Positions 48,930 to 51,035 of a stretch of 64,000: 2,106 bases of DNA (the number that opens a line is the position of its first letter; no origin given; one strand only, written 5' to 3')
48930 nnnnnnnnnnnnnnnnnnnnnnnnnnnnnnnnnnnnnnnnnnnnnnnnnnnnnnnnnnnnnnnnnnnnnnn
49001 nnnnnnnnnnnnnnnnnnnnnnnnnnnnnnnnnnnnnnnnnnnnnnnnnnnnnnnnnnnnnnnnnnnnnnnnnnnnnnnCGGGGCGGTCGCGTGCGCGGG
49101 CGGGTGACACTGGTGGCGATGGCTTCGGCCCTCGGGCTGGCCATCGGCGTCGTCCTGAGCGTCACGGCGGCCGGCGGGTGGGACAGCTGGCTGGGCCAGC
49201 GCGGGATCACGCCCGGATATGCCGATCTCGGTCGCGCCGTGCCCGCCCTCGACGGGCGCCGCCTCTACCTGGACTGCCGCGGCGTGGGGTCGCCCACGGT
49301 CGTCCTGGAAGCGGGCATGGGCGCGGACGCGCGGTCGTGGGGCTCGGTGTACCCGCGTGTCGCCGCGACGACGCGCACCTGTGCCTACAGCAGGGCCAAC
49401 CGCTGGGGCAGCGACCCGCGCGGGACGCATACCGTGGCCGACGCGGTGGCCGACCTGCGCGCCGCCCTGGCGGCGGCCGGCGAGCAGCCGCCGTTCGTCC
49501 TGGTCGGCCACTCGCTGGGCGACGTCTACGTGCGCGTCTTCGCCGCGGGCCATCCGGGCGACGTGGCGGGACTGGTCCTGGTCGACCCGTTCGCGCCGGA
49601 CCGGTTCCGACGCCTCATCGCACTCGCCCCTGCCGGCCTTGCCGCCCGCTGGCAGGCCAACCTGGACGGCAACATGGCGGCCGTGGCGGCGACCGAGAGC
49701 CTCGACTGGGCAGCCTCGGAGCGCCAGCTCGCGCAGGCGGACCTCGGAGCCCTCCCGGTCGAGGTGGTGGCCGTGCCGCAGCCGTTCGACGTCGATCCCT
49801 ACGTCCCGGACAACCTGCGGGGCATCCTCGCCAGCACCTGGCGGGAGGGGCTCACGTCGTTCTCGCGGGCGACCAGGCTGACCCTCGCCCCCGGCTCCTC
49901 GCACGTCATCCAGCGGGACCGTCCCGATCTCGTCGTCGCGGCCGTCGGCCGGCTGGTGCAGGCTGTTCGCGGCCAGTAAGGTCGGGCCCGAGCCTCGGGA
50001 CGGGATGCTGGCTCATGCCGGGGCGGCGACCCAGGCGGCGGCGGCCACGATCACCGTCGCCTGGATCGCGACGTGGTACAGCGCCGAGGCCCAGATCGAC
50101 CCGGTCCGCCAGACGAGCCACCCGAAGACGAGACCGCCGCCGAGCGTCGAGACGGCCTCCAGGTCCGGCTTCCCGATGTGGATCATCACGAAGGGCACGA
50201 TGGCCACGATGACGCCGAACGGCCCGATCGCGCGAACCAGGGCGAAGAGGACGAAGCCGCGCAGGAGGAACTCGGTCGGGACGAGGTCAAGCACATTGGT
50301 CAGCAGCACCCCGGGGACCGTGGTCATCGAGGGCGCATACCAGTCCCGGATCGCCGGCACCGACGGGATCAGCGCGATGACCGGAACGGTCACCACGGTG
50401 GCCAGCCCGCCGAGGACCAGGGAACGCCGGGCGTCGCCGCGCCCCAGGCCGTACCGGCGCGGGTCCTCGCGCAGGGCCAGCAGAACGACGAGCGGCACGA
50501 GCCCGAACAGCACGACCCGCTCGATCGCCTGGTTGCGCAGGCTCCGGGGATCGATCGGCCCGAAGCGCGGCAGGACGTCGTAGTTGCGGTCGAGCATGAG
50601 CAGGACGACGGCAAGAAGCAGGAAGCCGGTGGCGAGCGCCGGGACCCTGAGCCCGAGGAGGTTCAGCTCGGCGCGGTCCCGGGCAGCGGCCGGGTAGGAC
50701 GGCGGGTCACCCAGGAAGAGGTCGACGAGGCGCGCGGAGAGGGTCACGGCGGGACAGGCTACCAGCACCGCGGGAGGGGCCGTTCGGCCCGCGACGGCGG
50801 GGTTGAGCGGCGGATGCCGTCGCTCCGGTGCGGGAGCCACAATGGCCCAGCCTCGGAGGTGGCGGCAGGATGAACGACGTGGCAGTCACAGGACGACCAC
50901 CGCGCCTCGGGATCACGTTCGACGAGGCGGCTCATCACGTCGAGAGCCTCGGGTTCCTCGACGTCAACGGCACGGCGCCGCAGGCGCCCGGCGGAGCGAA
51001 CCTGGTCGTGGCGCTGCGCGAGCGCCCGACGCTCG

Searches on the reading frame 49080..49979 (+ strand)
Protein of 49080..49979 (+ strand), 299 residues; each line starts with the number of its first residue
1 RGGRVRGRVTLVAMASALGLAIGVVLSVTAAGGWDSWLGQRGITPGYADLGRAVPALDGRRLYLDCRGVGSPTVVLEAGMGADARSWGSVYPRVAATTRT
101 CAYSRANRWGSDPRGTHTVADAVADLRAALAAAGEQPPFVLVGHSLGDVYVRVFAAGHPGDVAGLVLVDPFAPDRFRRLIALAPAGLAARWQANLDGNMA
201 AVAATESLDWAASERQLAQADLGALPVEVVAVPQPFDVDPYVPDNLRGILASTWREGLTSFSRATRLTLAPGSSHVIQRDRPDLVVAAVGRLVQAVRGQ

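Call 17: search_protein_families(library=pfam, proteins=[window:49080-49979:+])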
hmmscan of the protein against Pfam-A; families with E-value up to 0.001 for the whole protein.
window:49080-49979:+ (299 aa): 4 families
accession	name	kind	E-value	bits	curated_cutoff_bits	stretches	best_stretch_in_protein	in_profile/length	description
PF12697.13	Abhydrolase_6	-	4.9e-11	44.1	26.3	1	74-288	1-217/217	Alpha/beta hydrolase family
PF00561.26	Abhydrolase_1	-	1.7e-07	31.6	25.8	1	72-224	1-153/245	alpha/beta hydrolase fold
PF12146.15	Hydrolase_4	-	1.9e-05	24.5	27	1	117-175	53-114/239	Serine aminopeptidase, S33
PF06821.19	Ser_hydrolase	-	0.00044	20.7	22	0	119-178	39-99/172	Serine hydrolase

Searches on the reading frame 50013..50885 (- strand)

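Call 17: search_protein_families(library=pfam, proteins=[window:50013-50885:-])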
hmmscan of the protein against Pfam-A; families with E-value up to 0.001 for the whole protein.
window:50013-50885:- (290 aa): 1 family
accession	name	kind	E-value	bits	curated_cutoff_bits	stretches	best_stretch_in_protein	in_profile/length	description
PF02517.21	Rce1-like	-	3.9e-12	46.7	22.4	1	190-275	5-91/93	Type II CAAX prenyl endopeptidase Rce1-like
